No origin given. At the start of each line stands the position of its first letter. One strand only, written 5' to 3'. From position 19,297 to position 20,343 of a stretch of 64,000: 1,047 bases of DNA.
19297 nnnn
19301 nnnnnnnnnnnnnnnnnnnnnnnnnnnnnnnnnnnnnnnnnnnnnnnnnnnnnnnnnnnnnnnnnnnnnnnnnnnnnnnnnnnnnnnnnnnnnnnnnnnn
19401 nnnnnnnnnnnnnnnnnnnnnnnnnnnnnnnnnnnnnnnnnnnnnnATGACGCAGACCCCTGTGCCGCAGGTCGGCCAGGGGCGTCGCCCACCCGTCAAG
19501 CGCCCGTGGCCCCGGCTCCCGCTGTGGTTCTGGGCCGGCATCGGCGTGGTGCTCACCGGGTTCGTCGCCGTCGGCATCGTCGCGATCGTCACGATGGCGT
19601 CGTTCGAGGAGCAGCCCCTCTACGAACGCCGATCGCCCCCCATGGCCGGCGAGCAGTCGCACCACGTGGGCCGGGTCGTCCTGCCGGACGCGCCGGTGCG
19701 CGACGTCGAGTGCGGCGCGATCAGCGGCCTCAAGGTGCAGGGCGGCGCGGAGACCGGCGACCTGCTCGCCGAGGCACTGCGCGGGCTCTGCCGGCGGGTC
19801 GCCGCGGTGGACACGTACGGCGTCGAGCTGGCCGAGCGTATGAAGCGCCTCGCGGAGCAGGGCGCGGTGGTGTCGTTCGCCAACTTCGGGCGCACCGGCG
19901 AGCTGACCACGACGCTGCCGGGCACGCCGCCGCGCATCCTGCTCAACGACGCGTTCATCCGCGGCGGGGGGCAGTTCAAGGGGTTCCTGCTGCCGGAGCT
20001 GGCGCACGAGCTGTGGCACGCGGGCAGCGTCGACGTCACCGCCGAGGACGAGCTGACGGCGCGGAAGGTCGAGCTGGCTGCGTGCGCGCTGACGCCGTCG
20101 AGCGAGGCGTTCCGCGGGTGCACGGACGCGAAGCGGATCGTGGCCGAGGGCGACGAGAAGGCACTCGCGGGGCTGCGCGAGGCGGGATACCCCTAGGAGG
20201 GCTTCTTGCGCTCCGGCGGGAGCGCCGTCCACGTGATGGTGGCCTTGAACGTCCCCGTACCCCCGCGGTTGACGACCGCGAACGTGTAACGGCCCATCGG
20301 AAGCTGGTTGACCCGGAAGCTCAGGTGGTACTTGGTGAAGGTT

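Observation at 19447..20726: Accessory convergent gene pair inserted between purS and purQ: a membrane-anchored HExxH protein and a secreted protein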

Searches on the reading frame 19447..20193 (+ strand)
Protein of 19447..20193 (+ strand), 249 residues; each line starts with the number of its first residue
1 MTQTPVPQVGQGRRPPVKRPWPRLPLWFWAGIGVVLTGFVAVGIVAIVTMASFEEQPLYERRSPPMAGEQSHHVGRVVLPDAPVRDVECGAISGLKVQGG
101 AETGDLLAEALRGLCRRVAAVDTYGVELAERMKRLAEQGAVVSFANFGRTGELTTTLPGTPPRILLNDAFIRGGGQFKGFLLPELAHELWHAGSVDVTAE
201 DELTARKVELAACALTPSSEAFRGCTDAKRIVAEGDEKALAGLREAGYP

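Call 5: search_protein_families(library=pfam, proteins=[window:19447-20193:+], max_evalue=0.1)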
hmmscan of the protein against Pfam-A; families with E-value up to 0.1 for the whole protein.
window:19447-20193:+ (249 aa): 0 families

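Call 6: search_protein_families(library=ncbifam, proteins=[window:19447-20193:+], max_evalue=0.1)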
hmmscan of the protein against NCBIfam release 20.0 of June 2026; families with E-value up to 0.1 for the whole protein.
window:19447-20193:+ (249 aa): 0 families

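Call 8: find_homologous_proteins(query=window:19447-20193:+, max_evalue=0.001)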
Query window:19447-20193:+ (249 aa): 96 proteins with E <= 0.001 among 4065 candidates.
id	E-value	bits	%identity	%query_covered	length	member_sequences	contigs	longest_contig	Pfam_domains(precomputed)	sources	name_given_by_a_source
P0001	5.0e-162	555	100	100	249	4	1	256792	-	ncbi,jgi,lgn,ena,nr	ncbi:MAG TPA: hypothetical protein VNQ77_07220 [Frankiaceae bacterium]|nr:hypothetical protein [Fran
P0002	5.4e-135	467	83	100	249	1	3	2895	-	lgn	-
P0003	9.0e-133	460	83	95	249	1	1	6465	-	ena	-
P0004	1.5e-132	459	82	100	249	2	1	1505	-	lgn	-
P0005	2.1e-128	445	82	99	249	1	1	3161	-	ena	-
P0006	7.6e-128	444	79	100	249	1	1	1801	-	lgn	-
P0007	1.4e-126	439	80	100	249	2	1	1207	-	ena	-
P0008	3.2e-126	438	78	100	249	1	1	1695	-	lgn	-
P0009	1.9e-125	436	77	100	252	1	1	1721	-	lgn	-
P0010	3.7e-125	435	77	100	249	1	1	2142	-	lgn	-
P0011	1.4e-120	420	76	97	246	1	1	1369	-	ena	-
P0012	3.4e-120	418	76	100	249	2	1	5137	-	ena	-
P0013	3.9e-120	418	85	90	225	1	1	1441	-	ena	-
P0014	1.0e-119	417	78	97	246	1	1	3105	-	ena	-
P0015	7.0e-118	411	76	93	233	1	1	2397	-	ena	-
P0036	1.8e-106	374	71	98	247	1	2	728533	-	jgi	jgi:hypothetical protein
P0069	4.3e-61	225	50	97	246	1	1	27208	-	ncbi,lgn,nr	ncbi:MAG TPA: hypothetical protein VNA14_13545 [Mycobacteriales bacterium]|nr:hypothetical protein [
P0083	3.6e-18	84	37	92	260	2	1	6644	-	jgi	jgi:hypothetical protein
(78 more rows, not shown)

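Call 13: find_encoding_contigs(protein=P0036, flank=5000, max_places=2)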
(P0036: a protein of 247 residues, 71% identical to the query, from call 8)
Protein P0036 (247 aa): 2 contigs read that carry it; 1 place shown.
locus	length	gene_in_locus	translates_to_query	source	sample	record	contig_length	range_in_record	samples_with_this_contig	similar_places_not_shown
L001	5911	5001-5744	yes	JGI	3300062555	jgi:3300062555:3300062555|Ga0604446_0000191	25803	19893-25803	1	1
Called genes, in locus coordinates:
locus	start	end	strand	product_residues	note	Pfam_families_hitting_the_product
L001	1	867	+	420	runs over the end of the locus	PF02844:GARS_N, PF01071:GARS_A, PF02843:GARS_C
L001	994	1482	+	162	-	PF00731:AIRC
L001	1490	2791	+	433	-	PF00206:Lyase_1, PF10397:ADSL_C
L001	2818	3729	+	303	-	PF01259:SAICAR_synt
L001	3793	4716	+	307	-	-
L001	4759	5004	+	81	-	PF02700:PurS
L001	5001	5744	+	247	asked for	-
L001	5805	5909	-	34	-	?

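Call 14: find_encoding_contigs(protein=P0069, flank=5000, max_places=2)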
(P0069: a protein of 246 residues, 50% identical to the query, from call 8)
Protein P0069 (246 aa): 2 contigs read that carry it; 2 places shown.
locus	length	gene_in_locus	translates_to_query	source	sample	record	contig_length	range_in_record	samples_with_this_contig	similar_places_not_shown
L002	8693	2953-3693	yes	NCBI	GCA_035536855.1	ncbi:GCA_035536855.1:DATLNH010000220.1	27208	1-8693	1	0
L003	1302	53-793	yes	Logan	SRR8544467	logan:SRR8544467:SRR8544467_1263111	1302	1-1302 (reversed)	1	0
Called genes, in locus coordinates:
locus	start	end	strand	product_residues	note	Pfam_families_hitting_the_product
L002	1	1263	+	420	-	PF00206:Lyase_1, PF10397:ADSL_C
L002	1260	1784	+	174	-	-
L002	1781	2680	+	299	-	PF01259:SAICAR_synt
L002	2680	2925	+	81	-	PF02700:PurS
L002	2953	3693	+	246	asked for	-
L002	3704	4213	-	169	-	-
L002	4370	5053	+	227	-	PF07685:GATase_3, PF13507:GATase_5, PF01965:DJ-1_PfpI (weak)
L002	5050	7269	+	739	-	PF18072:FGAR-AT_linker, PF00586:AIRS, PF02769:AIRS_C, PF00586:AIRS, PF02769:AIRS_C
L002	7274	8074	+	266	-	PF11716:MDMPI_N, PF17844:SCP_3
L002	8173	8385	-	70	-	PF04480:DUF559, PF18741:MTES_1575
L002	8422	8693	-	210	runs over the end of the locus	-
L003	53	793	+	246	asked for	-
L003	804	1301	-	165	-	?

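Call 15: find_encoding_contigs(protein=P0083, flank=5000, max_places=2)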
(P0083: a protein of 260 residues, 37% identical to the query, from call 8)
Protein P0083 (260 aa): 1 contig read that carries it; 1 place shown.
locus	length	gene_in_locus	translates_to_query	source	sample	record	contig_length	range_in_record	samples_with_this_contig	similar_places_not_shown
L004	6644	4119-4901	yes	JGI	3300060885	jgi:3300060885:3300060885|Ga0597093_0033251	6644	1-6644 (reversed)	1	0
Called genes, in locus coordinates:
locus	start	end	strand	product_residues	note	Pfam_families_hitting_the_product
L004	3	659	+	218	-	?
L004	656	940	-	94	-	PF06289:FlbD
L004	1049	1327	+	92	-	PF12323:HTH_OrfB_IS605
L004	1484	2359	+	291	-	PF01385:OrfB_IS605, PF07282:Cas12f1-like_TNB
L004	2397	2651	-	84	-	-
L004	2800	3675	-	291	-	PF04542:Sigma70_r2, PF08281:Sigma70_r4_2 (faint), PF04539:Sigma70_r3, PF04545:Sigma70_r4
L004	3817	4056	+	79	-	PF02700:PurS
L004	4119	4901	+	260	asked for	-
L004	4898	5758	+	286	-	PF00144:Beta-lactamase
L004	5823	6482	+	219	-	PF07685:GATase_3, PF13507:GATase_5, PF01965:DJ-1_PfpI (weak)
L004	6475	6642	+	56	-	?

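Call 16: find_related_loci(query=A1, collection=genome_contigs, flank=4000)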
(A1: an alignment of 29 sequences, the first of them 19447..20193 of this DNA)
Query A1 (249 aa) in genome_contigs; peptide patterns used: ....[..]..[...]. (x = any residue, [..] = any of these).
353 stretches matched a pattern; 27 encode a relative of the query (tblastn E <= 1e-3); 27 distinct loci.
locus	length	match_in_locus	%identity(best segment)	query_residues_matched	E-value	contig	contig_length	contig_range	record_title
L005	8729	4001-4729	70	6-248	4e-101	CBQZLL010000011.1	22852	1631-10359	MAG TPA_asm: uncultured Frankiaceae bacterium isolate SRR11839388_metabat2_26 genome assembly, contig: ERZ27397410.2068,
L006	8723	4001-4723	64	7-248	8e-97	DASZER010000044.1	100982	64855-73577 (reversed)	MAG TPA_asm: Frankiaceae bacterium isolate SMAG_U6499 k141_489713, whole genome shotgun sequence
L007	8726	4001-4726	63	5-248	1e-90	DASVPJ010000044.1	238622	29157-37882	MAG TPA_asm: Mycobacteriales bacterium isolate SMAG_U3176 k141_106519, whole genome shotgun sequence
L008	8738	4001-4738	48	1-248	1e-66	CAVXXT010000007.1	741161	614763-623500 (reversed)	MAG: uncultured Actinomycetota bacterium isolate MFD04212.bin.2.223 genome assembly, contig: contig_7905, whole genome s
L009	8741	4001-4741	45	1-248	2e-60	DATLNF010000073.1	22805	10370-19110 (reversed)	MAG TPA_asm: Mycobacteriales bacterium isolate SMAG_U13793 k141_3240722, whole genome shotgun sequence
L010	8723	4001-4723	44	8-249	1e-50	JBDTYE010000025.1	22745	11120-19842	MAG: Actinomycetota bacterium isolate cluster4_bin.132 NODE_3805_length_22745_cov_6.225077, whole genome shotgun sequenc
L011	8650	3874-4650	40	8-248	9e-45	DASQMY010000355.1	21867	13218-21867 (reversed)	MAG TPA_asm: Mycobacteriales bacterium isolate SMAG_U10762 k141_180328, whole genome shotgun sequence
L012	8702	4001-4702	35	19-248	3e-25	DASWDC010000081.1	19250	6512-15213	MAG TPA_asm: Actinomycetota bacterium isolate SMAG_U2725 k141_1434422, whole genome shotgun sequence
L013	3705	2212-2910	36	19-248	6e-24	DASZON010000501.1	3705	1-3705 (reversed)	MAG TPA_asm: Actinomycetota bacterium isolate SMAG_U5946 k141_355083, whole genome shotgun sequence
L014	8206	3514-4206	35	19-248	2e-23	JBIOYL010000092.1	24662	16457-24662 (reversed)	MAG: Actinomycetes bacterium isolate MAG031 k127_2226581, whole genome shotgun sequence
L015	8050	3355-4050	38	19-248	1e-20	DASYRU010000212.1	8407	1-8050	MAG TPA_asm: Actinomycetota bacterium isolate SMAG_U4519 k141_1706315, whole genome shotgun sequence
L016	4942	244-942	36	19-248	2e-19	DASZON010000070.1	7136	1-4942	MAG TPA_asm: Actinomycetota bacterium isolate SMAG_U5946 k141_4120770, whole genome shotgun sequence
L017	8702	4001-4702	34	19-249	6e-19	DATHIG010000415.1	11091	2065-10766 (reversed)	MAG TPA_asm: Actinomycetes bacterium isolate SMAG_U12520 k141_41654, whole genome shotgun sequence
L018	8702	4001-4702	35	18-248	2e-18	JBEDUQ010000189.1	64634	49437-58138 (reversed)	MAG: Actinomycetota bacterium isolate Bin.002.pasture_P2 k127_3806194, whole genome shotgun sequence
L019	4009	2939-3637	33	19-248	2e-17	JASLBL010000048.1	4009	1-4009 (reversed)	MAG: Actinomycetes bacterium isolate CMU.bins.340 k141_12988943, whole genome shotgun sequence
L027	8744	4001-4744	41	1-249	2e-43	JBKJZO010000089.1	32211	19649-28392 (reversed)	MAG: Mycobacteriales bacterium isolate swi_bin.249 S1Ck127_14854073_flag_1_multi_9.0000_len_32211, whole genome shotgun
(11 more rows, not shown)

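Call 18: predict_structure(alignment_id=A1)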
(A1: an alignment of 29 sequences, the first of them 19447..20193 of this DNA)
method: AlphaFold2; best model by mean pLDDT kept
length: 249 residues; sequences in the alignment: 29
mean_pLDDT: 89.1   pTM: 0.79
mean pLDDT of the five models: 89.1, 88.6, 87.7, 86.4, 82.0
residues with pLDDT >= 90: 182; 70-90: 41; 50-70: 23; < 50: 3
segments of 3 or more residues with pLDDT < 50: 1-3
pLDDT, mean of each block of 10 residues (from residue 1): 52 64 88 97 93 85 92 94 94 94 91 93 95 96 93 92 93 70 95 93 97 83 90 97 96
secondary structure, 60 per line:
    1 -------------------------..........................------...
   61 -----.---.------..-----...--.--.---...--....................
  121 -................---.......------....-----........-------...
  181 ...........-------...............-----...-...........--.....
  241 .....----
elements in order: H26-51 E84-86 E96-98 H101-120 H122-137 E141-147 E154-157 E163-167 H178-191 H199-213 H223-233 H236-245

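Call 20: search_protein_representatives(alignment_id=A1)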
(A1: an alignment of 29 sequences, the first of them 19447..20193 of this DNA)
Query: 29 sequences, 247 profile positions. Proteins with E-value up to 0.001 (for the whole library): 74; up to 1e-10: 60; up to 1e-30: 19. The best 74 are listed.
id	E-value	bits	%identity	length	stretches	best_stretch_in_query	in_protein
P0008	3.5e-105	367.7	-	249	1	2-246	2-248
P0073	1.1e-90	320.3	-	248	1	6-246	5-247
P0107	7.3e-77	275.0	-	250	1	5-247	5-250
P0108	5.5e-60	219.7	-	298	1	9-247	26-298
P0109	1.9e-59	218.0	-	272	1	16-247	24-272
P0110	7.5e-59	216.0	-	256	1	16-246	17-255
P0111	2.4e-58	214.3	-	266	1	6-247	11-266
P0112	3.4e-46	174.5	-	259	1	11-247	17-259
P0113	1.6e-41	159.2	-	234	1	16-187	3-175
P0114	4.5e-37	144.6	-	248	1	16-247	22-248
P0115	5.6e-37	144.3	-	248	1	8-246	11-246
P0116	5.8e-36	141.0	-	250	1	22-246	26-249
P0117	3.4e-35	138.5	-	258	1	39-246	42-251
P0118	8.4e-35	137.2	-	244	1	27-247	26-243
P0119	9.1e-35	137.1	-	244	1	22-246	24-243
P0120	1.7e-33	132.9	-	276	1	25-247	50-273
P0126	8.9e-30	120.8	-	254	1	23-246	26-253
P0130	1.8e-27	113.2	-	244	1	26-247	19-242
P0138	5.5e-24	101.8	-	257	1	23-247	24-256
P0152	3.0e-18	83.0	-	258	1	23-247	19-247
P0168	3.7e-08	49.9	-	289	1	131-247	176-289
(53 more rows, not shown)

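Call 24: find_homologous_proteins(query=A2, max_evalue=0.001)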
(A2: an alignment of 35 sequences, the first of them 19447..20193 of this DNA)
Query A2 (35 sequences) (249 aa, profile of the alignment): 84 proteins with E <= 0.001 among 8000 candidates.
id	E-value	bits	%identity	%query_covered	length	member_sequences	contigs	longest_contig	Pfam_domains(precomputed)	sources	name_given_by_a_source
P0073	7.5e-67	243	50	100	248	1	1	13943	-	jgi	jgi:hypothetical protein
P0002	9.5e-66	240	83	100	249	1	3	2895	-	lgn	-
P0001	1.0e-65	240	100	100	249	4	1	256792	-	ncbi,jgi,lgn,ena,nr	ncbi:MAG TPA: hypothetical protein VNQ77_07220 [Frankiaceae bacterium]|nr:hypothetical protein [Fran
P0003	8.2e-65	237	83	95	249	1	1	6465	-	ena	-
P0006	2.2e-63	232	79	100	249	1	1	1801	-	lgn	-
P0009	2.6e-63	232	77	100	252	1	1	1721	-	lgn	-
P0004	4.5e-62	228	82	100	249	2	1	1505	-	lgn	-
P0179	4.9e-62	228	33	92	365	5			-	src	-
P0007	2.6e-61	225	80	100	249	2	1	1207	-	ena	-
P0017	3.8e-61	225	74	97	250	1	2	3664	-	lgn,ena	-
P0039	4.5e-61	224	69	100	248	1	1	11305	-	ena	-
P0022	9.5e-61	223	73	98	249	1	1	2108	-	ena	-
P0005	1.5e-60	223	82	99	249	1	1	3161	-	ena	-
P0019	1.5e-60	223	71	100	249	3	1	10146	-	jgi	jgi:hypothetical protein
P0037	2.8e-60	222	70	100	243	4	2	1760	-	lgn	-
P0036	3.3e-57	212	71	98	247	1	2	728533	-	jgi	jgi:hypothetical protein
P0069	4.5e-52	195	50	97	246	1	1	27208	-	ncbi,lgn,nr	ncbi:MAG TPA: hypothetical protein VNA14_13545 [Mycobacteriales bacterium]|nr:hypothetical protein [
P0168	6.0e-41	159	30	55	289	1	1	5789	-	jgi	jgi:hypothetical protein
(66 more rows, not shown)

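Call 26: find_encoding_contigs(protein=P0168, flank=5000, max_places=2)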
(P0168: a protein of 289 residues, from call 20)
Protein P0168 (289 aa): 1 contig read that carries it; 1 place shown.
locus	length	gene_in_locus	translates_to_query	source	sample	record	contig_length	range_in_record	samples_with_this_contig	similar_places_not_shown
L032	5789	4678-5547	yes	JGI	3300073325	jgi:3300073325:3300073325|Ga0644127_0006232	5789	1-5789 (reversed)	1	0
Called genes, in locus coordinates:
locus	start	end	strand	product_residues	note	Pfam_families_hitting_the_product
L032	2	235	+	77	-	?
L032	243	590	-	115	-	PF00070:Pyr_redox (weak), PF00890:FAD_binding_2, PF01134:GIDA (weak), PF01266:DAO, PF12831:FAD_oxidored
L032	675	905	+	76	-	-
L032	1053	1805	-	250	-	PF11306:DUF3108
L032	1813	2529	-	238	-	PF00535:Glycos_transf_2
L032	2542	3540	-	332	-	PF13439:Glyco_transf_4, PF13579:Glyco_trans_4_4, PF00534:Glycos_transf_1, PF13692:Glyco_trans_1_4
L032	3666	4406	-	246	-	PF07722:Peptidase_C26, PF00117:GATase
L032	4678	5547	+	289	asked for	-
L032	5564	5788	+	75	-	?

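Call 27: find_encoding_contigs(protein=P0115, flank=5000, max_places=2)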
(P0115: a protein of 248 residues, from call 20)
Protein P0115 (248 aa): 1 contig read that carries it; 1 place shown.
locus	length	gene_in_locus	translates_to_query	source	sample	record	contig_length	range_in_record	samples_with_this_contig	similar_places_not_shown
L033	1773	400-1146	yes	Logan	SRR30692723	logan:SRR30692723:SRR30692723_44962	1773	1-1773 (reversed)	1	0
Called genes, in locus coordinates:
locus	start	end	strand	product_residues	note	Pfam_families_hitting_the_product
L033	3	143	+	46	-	?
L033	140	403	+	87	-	PF02700:PurS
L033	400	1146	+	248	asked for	-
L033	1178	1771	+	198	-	?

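Call 28: find_encoding_contigs(protein=P0114, flank=5000, max_places=2)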
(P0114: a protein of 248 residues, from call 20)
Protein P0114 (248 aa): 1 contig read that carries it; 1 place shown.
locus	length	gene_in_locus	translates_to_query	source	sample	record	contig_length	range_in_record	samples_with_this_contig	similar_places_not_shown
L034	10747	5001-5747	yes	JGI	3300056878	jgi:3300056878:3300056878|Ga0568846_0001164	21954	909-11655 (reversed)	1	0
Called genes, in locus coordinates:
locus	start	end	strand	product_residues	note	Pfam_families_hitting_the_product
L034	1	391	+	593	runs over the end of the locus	PF13522:GATase_6, PF13537:GATase_7, PF00733:Asn_synthase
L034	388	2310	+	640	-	PF26549:Tricorn_N (faint), PF02129:Peptidase_S15 (faint), PF00561:Abhydrolase_1 (faint), PF01738:DLH (weak), PF12146:Hydrolase_4 (faint), PF20434:BD-FAE, PF00326:Peptidase_S9, PF07859:Abhydrolase_3 (weak)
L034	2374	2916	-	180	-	PF01161:PBP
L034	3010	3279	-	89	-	PF11160:Hva1_TUDOR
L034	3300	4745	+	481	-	PF01259:SAICAR_synt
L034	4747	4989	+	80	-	PF02700:PurS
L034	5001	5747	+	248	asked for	-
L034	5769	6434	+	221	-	PF13507:GATase_5, PF01965:DJ-1_PfpI (weak), PF07685:GATase_3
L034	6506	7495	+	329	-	PF01545:Cation_efflux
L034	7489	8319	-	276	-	PF03976:PPK2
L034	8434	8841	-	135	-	-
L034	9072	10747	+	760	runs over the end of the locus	PF18072:FGAR-AT_linker, PF00586:AIRS, PF02769:AIRS_C, PF00586:AIRS, PF02769:AIRS_C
